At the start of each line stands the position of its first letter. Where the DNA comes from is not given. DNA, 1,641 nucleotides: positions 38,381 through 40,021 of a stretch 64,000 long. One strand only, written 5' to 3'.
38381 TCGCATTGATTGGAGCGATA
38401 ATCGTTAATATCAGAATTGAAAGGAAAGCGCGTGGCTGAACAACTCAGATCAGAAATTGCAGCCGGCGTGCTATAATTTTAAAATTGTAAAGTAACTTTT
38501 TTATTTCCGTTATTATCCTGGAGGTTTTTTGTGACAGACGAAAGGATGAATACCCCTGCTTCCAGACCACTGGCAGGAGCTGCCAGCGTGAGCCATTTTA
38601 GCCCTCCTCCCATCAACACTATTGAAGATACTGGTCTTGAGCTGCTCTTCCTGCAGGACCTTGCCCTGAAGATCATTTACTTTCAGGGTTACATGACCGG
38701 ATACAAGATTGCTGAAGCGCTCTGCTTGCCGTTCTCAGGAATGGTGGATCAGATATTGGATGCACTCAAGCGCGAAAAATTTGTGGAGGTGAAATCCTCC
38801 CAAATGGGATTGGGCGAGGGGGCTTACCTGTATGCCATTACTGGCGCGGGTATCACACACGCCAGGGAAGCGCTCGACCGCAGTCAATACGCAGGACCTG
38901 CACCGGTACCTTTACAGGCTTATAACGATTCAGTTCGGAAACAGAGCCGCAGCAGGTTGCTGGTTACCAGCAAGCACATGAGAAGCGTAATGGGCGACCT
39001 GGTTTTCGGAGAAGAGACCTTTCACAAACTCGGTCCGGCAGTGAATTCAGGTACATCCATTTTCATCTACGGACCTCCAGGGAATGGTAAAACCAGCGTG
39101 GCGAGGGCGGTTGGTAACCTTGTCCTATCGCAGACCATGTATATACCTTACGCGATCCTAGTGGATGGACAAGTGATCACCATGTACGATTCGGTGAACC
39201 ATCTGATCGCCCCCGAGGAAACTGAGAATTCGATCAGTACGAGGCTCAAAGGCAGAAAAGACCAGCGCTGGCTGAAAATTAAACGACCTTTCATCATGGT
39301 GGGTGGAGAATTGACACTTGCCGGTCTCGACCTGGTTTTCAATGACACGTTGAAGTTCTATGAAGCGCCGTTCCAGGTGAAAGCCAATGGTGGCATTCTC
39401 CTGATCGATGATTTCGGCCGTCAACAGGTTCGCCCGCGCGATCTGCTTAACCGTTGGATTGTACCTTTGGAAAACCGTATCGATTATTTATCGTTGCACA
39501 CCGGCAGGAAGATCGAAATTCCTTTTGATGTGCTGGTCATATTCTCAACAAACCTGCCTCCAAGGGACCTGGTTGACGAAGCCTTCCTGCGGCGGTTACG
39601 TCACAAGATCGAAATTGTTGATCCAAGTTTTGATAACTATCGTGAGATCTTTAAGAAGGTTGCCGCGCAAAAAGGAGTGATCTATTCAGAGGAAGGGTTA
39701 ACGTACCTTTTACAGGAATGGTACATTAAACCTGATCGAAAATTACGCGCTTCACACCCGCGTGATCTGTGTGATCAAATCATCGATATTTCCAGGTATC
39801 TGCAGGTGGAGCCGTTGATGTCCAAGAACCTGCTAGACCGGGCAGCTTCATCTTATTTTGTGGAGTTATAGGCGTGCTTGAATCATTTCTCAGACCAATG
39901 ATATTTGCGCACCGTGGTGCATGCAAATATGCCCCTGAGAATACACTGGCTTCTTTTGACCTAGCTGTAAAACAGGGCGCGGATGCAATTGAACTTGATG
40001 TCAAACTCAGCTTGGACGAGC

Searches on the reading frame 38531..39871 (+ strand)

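Call 9: search_protein_families(library=pfam, proteins=[window:38531-39871:+])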
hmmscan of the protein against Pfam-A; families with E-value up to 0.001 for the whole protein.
window:38531-39871:+ (446 aa): 3 families
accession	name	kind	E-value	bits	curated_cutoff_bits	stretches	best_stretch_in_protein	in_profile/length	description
PF00004.35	AAA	-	9.2e-06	26.6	21.2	0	178-208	2-32/131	ATPase family associated with various cellular activities (AAA)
PF13191.12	AAA_16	-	0.00047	21.1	32.6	0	171-249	19-96/167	AAA ATPase domain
PF00158.32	Sigma54_activat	-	0.00091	19.4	20.2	0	163-196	11-44/168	Sigma-54 interaction domain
